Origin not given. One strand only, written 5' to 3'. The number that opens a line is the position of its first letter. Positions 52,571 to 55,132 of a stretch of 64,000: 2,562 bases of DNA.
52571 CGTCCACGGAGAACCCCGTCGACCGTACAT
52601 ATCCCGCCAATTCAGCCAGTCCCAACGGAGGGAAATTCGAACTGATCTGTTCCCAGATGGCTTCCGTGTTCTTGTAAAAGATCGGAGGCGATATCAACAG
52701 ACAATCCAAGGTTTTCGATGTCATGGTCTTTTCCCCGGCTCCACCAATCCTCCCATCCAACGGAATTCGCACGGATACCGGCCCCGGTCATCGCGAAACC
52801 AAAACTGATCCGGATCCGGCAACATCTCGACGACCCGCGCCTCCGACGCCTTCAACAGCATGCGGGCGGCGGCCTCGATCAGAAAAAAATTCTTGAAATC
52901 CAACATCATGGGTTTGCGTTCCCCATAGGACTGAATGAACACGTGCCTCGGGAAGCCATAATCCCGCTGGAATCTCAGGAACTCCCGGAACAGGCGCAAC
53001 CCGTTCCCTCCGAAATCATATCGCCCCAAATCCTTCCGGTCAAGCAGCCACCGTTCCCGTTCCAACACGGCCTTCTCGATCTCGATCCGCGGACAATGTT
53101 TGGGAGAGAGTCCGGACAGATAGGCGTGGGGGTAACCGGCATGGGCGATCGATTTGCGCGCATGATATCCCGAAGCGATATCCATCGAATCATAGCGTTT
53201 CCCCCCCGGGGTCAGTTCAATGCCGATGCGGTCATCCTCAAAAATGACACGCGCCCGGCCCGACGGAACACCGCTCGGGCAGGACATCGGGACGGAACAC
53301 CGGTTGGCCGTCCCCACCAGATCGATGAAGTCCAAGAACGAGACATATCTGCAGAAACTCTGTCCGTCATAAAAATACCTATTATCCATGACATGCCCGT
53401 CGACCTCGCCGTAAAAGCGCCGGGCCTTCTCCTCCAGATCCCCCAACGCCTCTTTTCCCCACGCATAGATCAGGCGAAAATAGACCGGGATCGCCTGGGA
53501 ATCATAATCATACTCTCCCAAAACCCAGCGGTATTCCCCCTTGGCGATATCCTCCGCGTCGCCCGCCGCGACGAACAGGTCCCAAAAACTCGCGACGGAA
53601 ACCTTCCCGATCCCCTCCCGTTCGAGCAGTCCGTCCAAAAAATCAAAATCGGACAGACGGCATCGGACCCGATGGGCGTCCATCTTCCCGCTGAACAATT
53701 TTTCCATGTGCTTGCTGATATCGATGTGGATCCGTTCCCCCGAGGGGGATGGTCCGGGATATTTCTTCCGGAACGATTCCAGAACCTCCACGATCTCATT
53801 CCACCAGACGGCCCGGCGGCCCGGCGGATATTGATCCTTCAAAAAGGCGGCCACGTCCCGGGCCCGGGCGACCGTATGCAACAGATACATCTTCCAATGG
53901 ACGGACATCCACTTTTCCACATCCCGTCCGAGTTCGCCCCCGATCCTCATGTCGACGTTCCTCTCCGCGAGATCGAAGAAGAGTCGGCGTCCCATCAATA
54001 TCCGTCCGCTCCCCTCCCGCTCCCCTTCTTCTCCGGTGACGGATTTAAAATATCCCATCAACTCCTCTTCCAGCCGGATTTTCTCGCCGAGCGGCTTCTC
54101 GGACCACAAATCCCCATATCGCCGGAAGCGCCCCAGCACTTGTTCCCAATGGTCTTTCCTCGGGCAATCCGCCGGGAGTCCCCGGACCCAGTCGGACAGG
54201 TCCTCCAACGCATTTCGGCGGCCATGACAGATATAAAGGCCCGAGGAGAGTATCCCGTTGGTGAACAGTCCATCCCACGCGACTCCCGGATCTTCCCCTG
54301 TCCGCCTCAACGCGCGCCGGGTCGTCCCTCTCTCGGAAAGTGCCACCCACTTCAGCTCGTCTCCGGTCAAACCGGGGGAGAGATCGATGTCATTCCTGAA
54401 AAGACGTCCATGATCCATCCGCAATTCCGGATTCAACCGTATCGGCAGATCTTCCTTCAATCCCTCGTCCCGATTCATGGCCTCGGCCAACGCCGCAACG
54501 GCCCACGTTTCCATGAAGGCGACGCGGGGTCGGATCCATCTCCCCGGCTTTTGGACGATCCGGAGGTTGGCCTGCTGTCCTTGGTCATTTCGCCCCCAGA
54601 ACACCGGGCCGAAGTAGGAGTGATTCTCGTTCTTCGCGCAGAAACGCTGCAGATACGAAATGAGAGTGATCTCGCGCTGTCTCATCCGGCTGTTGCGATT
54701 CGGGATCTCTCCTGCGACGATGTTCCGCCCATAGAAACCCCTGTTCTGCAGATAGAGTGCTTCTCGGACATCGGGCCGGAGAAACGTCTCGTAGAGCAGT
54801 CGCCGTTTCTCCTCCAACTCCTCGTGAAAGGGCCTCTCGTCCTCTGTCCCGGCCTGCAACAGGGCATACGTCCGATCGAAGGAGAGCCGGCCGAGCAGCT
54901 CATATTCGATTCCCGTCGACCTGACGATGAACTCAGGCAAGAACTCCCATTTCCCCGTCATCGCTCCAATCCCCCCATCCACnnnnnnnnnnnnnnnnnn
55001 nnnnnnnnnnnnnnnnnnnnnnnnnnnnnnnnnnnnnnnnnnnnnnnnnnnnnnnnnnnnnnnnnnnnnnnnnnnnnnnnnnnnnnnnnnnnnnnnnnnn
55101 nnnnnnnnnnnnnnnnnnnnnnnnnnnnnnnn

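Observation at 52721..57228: Two tandem ~750-aa paralogues with LanB N-terminal hallmarks that stop where the elimination domain would begin (small-LanB / PEARL-like)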

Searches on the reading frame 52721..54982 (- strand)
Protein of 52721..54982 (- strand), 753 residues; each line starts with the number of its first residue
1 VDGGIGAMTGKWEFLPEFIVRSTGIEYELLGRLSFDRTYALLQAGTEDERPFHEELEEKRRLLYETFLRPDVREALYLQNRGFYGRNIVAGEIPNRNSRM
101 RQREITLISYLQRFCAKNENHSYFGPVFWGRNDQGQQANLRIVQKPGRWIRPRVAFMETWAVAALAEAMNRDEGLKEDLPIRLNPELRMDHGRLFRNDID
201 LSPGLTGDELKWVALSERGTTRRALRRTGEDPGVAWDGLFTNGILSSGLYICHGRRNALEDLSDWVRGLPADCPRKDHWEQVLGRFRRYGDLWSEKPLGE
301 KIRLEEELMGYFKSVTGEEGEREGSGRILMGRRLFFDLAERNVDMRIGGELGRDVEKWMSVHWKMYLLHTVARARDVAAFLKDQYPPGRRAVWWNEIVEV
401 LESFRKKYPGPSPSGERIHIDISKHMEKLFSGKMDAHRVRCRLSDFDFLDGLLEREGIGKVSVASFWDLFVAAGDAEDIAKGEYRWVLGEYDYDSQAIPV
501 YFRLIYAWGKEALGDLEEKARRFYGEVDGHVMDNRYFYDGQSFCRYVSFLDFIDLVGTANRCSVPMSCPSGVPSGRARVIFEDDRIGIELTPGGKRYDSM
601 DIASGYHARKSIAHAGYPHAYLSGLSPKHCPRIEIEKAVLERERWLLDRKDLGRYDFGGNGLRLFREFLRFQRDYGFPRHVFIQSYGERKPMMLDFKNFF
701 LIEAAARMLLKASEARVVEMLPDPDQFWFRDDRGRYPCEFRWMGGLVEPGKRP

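Call 4: search_protein_families(library=pfam, proteins=[window:52721-54982:-], max_evalue=1)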
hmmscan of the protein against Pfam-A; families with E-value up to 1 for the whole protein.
window:52721-54982:- (753 aa): 1 family
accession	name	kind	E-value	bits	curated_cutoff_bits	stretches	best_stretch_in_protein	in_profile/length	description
PF04738.18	Lant_dehydr_N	-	1e-12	47.5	28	2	69-226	2-153/649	Lantibiotic dehydratase, N terminus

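Call 5: search_protein_families(library=ncbifam, proteins=[window:52721-54982:-], max_evalue=1)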
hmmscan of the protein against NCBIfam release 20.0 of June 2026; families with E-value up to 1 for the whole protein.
window:52721-54982:- (753 aa): 0 families

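Call 11: find_encoding_contigs(protein=window:52721-54982:-, flank=10000, max_places=6)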
Protein window:52721-54982:- (753 aa): 4 contigs read that carry it; 3 places shown.
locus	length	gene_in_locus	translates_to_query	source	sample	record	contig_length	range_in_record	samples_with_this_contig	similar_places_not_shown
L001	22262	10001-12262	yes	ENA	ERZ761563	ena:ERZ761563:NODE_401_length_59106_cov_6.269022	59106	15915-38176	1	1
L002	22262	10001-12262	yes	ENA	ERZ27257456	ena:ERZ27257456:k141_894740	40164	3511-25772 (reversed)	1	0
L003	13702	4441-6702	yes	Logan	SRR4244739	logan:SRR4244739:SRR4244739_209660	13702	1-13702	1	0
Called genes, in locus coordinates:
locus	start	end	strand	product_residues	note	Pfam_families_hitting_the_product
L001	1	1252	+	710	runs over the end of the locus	PF02310:B12-binding, PF04055:Radical_SAM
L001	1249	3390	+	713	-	PF02310:B12-binding, PF04055:Radical_SAM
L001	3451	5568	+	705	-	PF02310:B12-binding, PF04055:Radical_SAM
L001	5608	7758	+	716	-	PF02310:B12-binding, PF04055:Radical_SAM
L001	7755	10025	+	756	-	PF04738:Lant_dehydr_N (weak)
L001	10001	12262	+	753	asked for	PF04738:Lant_dehydr_N (weak)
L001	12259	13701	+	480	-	PF02310:B12-binding, PF04055:Radical_SAM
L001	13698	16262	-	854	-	-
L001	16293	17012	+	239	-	PF00535:Glycos_transf_2 (weak), PF13641:Glyco_tranf_2_3, PF13632:Glyco_trans_2_3 (weak)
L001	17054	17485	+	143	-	-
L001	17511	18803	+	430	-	PF01435:Peptidase_M48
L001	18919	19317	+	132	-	PF00072:Response_reg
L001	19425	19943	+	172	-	-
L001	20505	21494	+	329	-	PF03687:UPF0164 (weak)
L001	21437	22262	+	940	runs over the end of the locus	PF04932:Wzy_C, PF13414:TPR_11 (faint), PF13424:TPR_12 (faint)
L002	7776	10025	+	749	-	PF04738:Lant_dehydr_N (weak)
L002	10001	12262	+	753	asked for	PF04738:Lant_dehydr_N (weak)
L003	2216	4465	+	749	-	PF04738:Lant_dehydr_N (weak)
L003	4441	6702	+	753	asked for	PF04738:Lant_dehydr_N (weak)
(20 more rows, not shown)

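Call 13: find_homologous_proteins(query=window:52721-54982:-, max_evalue=0.001)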
Query window:52721-54982:- (753 aa): 8 proteins with E <= 0.001 among 8000 candidates.
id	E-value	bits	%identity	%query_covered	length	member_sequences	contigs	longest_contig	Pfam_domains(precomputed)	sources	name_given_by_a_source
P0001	0.0e+0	1770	100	100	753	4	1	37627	PF04738.19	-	-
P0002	8.1e-213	727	46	97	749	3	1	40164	PF04738.19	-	-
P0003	1.4e-125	439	34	98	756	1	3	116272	PF04738.19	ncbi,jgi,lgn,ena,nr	ncbi:MAG TPA: lantibiotic dehydratase [Elusimicrobiota bacterium]|nr:lantibiotic dehydratase [Elusim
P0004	6.8e-28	116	38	20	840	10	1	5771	PF04738.19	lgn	-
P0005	5.6e-23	99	25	88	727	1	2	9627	PF04738.19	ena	-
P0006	6.9e-22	96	33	26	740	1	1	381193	PF04738.19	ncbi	ncbi:lantibiotic dehydratase [Amycolatopsis nivea]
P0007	1.5e-21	95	32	25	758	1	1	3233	-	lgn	-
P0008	1.0e-15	75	35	20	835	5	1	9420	-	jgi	jgi:hypothetical protein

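Call 15: find_encoding_contigs(protein=P0003, flank=10000, max_places=4)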
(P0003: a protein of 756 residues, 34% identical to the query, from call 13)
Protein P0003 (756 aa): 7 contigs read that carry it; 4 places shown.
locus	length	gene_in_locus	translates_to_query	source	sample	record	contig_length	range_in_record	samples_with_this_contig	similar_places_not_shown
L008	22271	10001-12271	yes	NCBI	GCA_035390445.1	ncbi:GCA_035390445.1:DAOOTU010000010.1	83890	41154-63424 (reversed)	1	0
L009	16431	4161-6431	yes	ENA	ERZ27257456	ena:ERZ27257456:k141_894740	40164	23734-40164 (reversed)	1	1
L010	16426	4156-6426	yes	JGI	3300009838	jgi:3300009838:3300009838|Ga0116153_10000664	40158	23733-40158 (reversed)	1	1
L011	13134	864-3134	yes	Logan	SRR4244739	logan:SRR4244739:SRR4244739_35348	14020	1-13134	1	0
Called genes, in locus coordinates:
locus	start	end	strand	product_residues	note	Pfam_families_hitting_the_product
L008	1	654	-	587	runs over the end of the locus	PF02624:YcaO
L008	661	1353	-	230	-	PF04493:Endonuclease_5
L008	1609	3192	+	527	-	PF13231:PMT_2 (weak)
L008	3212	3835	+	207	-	-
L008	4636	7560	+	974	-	PF05048:NosD (faint), PF13229:Beta_helix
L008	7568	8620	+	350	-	PF17396:DUF1611_N, PF07755:DUF1611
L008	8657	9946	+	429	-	PF03951:Gln-synt_N, PF00120:Gln-synt_C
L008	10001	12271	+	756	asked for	PF04738:Lant_dehydr_N (weak)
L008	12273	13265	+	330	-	PF13439:Glyco_transf_4 (faint), PF00534:Glycos_transf_1 (faint), PF13692:Glyco_trans_1_4 (weak)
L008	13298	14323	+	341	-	PF00144:Beta-lactamase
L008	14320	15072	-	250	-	PF12671:Amidase_6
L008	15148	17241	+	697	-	PF02310:B12-binding, PF04055:Radical_SAM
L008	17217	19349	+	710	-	PF02310:B12-binding, PF04055:Radical_SAM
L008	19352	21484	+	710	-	PF02310:B12-binding, PF04055:Radical_SAM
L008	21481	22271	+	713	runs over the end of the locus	PF02310:B12-binding, PF04055:Radical_SAM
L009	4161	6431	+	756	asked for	PF04738:Lant_dehydr_N (weak)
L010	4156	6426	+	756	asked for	PF04738:Lant_dehydr_N (weak)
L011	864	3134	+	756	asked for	PF04738:Lant_dehydr_N (weak)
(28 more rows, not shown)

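Call 17: search_solved_structures(query=A1, max_evalue=10, show_alignments=5)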
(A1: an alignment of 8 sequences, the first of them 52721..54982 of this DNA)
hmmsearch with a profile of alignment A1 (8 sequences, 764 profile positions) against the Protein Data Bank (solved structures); distinct sequences matched with E-value up to 10: 7.
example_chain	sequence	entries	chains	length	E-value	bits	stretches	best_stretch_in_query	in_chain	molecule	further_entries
6ec7_A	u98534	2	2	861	9.8e-25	90.1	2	632-736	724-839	Lantibiotic dehydratase domain protein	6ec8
9jhq_A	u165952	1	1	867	6.3e-11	44.5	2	631-736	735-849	Goadsporin biosynthetic protein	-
3jqh_A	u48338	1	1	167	0.11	13.9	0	272-331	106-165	C-type lectin domain family 4 member M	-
8skf_A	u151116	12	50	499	0.54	11.6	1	219-279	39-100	Betaine aldehyde dehydrogenase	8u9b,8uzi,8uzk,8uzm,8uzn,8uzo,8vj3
9g04_A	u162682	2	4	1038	1.2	10.5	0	641-700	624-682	Thiopeptide-type bacteriocin biosynthesis domain containing protein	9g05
9h8i_A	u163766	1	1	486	1.7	10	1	485-504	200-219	Endolevansase LevB1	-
9d92_A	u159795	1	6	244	3.4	9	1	204-313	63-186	Z4 c3i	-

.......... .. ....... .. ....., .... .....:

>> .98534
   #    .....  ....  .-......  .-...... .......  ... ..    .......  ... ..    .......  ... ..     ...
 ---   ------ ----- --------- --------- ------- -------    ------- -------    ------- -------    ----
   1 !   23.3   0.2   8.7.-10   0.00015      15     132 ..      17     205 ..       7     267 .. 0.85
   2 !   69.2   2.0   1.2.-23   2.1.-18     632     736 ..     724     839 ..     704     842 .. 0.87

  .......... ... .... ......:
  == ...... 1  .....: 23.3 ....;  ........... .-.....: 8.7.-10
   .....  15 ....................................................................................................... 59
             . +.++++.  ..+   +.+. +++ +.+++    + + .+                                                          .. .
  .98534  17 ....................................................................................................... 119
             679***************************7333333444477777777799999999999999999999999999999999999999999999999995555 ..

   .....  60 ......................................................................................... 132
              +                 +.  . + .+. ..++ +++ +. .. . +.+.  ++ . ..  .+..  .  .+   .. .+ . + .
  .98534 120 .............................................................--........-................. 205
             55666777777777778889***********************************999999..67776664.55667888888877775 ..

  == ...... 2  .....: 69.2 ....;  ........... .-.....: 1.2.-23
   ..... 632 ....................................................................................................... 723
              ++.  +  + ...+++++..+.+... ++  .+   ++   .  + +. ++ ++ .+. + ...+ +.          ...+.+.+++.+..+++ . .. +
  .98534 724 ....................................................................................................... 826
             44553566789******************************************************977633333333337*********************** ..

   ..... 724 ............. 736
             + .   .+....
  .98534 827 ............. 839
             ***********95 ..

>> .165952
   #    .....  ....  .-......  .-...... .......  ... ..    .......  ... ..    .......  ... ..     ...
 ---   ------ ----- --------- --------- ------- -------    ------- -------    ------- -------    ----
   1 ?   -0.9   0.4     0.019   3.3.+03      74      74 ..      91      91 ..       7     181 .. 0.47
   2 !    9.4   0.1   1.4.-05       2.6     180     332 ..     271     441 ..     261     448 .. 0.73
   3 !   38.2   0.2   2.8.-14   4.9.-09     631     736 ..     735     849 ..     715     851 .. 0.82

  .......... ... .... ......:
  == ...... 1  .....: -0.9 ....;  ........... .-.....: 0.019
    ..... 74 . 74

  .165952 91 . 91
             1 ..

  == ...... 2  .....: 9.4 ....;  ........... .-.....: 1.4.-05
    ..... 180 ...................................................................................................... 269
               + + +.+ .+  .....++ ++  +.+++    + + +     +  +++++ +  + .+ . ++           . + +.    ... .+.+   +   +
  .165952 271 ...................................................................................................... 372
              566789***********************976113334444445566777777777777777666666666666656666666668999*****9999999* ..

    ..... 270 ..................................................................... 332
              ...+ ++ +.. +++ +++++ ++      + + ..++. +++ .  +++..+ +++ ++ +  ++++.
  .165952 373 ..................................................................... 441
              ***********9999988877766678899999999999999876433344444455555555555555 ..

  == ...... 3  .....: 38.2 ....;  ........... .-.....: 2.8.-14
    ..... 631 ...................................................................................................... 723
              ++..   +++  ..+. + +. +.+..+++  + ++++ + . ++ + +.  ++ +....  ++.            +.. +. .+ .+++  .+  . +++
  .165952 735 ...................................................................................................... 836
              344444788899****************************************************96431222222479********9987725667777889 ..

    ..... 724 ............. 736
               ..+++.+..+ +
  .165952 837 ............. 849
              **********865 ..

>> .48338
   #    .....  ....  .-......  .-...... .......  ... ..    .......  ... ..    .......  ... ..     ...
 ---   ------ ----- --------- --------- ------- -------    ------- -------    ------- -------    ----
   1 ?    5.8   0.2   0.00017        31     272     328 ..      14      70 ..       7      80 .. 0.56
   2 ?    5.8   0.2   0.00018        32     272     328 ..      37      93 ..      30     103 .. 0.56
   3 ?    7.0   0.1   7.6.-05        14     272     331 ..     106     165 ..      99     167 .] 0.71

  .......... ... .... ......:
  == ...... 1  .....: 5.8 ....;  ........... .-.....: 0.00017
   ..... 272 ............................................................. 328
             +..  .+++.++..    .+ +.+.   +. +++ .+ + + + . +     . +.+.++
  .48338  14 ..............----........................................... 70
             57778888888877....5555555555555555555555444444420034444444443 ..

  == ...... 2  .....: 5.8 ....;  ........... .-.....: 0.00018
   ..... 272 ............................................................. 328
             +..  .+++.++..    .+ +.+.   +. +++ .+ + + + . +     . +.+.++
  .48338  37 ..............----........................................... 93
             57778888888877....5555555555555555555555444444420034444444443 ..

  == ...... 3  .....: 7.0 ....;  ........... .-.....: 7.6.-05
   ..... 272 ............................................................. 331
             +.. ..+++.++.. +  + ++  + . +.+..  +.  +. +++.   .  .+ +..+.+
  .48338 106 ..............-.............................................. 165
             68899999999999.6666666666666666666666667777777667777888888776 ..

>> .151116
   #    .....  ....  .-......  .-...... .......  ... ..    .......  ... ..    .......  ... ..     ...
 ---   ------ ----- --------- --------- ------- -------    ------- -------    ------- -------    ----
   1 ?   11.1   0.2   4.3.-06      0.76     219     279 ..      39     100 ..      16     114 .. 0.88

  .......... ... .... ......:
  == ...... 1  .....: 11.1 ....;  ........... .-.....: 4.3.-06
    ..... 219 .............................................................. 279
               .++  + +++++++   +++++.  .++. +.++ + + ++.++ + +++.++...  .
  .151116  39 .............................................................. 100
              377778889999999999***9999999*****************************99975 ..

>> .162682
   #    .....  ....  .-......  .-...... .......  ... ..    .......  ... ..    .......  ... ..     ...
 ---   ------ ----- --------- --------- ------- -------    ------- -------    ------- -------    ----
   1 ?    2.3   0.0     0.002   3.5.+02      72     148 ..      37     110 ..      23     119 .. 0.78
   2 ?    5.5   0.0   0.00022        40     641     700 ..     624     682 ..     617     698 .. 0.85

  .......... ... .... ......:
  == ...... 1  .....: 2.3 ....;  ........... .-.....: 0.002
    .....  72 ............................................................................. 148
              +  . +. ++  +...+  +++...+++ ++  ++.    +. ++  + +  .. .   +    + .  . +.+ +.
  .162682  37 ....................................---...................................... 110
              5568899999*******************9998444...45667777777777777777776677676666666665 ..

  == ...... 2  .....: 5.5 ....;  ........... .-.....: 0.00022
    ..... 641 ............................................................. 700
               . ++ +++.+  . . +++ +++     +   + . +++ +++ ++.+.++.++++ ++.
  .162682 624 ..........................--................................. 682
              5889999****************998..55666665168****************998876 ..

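Call 18: find_homologous_proteins(query=A1, max_evalue=0.00001)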
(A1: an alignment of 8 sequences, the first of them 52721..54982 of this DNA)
Query A1 (8 sequences) (753 aa, profile of the alignment): 12 proteins with E <= 0.00001 among 8000 candidates.
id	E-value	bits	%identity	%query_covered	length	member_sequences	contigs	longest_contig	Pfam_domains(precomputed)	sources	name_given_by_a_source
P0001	7.6e-285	965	100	100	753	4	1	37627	PF04738.19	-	-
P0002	4.6e-280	949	46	97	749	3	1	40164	PF04738.19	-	-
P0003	2.2e-277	941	34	98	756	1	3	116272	PF04738.19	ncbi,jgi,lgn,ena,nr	ncbi:MAG TPA: lantibiotic dehydratase [Elusimicrobiota bacterium]|nr:lantibiotic dehydratase [Elusim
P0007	8.5e-261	886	32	25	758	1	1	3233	-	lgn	-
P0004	7.1e-260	883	38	20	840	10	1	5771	PF04738.19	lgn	-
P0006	3.7e-259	880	33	26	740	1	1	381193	PF04738.19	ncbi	ncbi:lantibiotic dehydratase [Amycolatopsis nivea]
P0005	7.0e-254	863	25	88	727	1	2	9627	PF04738.19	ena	-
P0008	5.0e-234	797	35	20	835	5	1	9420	-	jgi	jgi:hypothetical protein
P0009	8.1e-24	102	28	16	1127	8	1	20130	PF14028.12,PF04738.19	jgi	-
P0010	5.3e-16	76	23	15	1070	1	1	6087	PF14028.12,PF04738.19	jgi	jgi:lantibiotic biosynthesis protein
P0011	1.3e-13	68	24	15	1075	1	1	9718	PF14028.12,PF04738.19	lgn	-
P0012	5.3e-13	66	27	15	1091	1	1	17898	PF14028.12,PF04738.19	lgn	-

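Call 22: find_encoding_contigs(protein=P0006, flank=10000, max_places=2)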
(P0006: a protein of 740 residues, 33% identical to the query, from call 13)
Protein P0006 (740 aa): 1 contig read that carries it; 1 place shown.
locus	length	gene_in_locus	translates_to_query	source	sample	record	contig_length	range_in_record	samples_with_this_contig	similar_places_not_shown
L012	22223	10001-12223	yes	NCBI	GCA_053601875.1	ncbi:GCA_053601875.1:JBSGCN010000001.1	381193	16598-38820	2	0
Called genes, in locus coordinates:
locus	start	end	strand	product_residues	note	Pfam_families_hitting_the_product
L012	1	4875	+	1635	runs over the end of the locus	PF00501:AMP-binding, PF13193:AMP-binding_C (weak), PF00550:PP-binding, PF00668:Condensation, PF00501:AMP-binding, PF00550:PP-binding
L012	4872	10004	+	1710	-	PF00109:ketoacyl-synt, PF02801:Ketoacyl-synt_C, PF16197:KAsynt_C_assoc, PF00698:Acyl_transf_1, PF00106:adh_short, PF08659:KR, PF13561:adh_short_C2, PF21089:PKS_DH_N, +3 more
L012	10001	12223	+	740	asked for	PF04738:Lant_dehydr_N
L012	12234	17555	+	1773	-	PF00109:ketoacyl-synt, PF02801:Ketoacyl-synt_C, PF16197:KAsynt_C_assoc, PF22621:CurL-like_PKS_C, PF00698:Acyl_transf_1, PF00106:adh_short, PF08659:KR, PF21089:PKS_DH_N, +5 more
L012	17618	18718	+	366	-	PF06224:AlkZ-like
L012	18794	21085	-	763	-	PF04738:Lant_dehydr_N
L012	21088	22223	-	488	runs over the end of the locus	PF00501:AMP-binding (faint), PF00550:PP-binding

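Call 30: find_encoding_contigs(protein=P0005, flank=10000, max_places=2)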
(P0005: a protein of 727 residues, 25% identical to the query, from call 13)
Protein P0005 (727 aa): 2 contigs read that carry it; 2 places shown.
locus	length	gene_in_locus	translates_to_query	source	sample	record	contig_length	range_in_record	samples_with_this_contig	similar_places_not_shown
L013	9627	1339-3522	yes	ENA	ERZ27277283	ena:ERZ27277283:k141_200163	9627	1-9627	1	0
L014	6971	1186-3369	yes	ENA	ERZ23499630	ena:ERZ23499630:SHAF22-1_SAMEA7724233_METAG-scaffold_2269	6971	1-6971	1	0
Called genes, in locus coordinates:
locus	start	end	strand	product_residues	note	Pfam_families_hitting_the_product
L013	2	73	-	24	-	?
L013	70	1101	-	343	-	PF00005:ABC_tran, PF13304:AAA_21 (weak)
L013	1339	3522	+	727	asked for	PF04738:Lant_dehydr_N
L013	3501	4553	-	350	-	-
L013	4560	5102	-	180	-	PF13640:2OG-FeII_Oxy_3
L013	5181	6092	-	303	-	PF00296:Bac_luciferase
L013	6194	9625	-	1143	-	?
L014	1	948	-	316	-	?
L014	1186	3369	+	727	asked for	PF04738:Lant_dehydr_N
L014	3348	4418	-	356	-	-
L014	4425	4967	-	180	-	PF13640:2OG-FeII_Oxy_3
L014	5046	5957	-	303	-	PF00296:Bac_luciferase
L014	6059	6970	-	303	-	?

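Call 31: find_encoding_contigs(protein=P0008, flank=10000, max_places=2)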
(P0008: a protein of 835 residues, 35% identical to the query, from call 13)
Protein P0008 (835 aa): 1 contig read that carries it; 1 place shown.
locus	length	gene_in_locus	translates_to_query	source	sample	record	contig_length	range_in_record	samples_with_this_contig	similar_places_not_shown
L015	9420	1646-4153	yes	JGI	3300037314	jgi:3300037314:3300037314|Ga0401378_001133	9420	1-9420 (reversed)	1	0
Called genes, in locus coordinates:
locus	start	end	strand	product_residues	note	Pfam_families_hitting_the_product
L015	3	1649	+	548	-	?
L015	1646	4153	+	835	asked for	-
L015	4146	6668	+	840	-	PF04738:Lant_dehydr_N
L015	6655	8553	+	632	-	-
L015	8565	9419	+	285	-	?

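Call 32: find_encoding_contigs(protein=P0004, flank=10000, max_places=2)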
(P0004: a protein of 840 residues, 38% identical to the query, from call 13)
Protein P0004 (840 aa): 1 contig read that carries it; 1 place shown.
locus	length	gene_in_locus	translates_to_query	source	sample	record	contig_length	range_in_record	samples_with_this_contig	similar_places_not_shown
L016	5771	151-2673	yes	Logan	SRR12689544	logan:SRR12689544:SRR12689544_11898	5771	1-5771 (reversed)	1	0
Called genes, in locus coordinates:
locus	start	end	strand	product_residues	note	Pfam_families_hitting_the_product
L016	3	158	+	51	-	?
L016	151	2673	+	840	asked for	PF04738:Lant_dehydr_N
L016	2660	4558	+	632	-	-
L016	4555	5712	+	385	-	PF07992:Pyr_redox_2 (faint), PF00070:Pyr_redox (faint), PF00890:FAD_binding_2 (weak), PF01266:DAO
